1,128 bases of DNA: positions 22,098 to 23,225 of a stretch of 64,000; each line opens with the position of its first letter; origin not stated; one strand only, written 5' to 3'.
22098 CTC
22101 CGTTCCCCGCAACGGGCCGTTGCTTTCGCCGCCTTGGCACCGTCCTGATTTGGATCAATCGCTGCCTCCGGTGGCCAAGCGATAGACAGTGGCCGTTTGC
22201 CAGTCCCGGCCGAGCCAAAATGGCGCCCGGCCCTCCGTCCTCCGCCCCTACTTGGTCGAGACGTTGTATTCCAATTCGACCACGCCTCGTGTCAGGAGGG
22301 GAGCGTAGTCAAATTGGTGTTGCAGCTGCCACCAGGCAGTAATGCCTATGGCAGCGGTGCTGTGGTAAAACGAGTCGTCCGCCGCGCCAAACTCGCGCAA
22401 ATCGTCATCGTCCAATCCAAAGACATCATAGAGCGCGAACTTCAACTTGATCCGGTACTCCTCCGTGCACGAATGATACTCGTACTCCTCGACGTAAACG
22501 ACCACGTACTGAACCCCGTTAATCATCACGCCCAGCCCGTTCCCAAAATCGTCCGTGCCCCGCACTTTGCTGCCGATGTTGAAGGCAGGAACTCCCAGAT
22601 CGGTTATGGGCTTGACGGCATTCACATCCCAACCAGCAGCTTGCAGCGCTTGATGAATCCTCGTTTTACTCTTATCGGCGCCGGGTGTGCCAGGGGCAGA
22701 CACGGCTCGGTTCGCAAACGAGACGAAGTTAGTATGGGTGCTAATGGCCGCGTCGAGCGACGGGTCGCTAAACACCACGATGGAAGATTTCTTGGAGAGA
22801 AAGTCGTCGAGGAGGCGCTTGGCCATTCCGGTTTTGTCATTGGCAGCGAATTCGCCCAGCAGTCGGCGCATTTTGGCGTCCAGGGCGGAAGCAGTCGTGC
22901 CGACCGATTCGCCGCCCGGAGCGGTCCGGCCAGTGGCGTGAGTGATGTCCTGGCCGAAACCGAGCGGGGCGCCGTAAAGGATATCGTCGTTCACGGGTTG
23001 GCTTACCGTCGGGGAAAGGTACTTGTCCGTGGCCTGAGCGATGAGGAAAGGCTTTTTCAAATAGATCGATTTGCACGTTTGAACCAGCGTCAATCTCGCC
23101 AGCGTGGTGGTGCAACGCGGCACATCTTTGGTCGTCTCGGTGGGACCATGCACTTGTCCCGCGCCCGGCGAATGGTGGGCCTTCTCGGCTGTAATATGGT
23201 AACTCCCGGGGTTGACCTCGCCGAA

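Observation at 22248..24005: Two-gene cassette: small helical protein followed by a DUF3289-like putative toxin with unusual N-terminal domains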

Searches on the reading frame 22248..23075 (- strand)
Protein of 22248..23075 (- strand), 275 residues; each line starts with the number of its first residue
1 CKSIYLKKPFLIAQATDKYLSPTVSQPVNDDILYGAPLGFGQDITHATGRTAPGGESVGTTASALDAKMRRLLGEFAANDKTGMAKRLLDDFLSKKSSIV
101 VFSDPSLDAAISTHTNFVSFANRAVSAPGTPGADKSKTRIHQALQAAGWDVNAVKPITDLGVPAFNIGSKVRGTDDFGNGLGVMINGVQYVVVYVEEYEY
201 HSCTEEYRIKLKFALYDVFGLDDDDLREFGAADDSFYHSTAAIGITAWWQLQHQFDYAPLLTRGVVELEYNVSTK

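Call 59: search_solved_structures(query=window:22248-23075:-, max_evalue=10, show_alignments=1)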
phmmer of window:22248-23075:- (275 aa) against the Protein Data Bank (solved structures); distinct sequences matched with E-value up to 10: 7.
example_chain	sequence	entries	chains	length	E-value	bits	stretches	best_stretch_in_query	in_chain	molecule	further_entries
9jdi_A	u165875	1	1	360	0.0001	25.1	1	154-264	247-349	DUF3289 family protein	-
9jg8_B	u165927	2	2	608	0.00026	23.7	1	154-264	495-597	DUF3289 family protein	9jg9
5ghr_A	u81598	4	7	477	0.11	15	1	56-166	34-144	SsDNA-specific exonuclease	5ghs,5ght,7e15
4lu6_A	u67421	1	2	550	1.2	11.7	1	200-252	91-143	Flavin-dependent tryptophan halogenase RebH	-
7ju0_A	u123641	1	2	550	1.3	11.6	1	200-247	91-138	Flavin-dependent tryptophan halogenase RebH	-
2e4g_A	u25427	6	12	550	1.3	11.6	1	200-247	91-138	Tryptophan halogenase | Tryptophan 7-halogenase RebH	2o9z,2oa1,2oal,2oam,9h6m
6p2v_A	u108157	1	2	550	1.3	11.5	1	200-247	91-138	Flavin-dependent tryptophan halogenase RebH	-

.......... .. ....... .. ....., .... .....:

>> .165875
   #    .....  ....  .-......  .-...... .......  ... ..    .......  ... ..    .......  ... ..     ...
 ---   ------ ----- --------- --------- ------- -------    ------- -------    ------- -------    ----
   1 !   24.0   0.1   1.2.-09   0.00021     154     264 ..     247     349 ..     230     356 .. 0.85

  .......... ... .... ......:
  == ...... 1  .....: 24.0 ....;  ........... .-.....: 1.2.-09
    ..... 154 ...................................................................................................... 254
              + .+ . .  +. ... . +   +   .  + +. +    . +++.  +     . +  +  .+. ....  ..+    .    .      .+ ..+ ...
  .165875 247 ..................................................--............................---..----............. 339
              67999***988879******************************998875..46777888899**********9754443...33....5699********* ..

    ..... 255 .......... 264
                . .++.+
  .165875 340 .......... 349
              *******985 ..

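Call 87: search_dna_similar(query=window:22248-23075:-, collection=plasmids, mode=protein, max_rows=15)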
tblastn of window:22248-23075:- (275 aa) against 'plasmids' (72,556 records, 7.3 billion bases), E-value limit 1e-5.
No match.
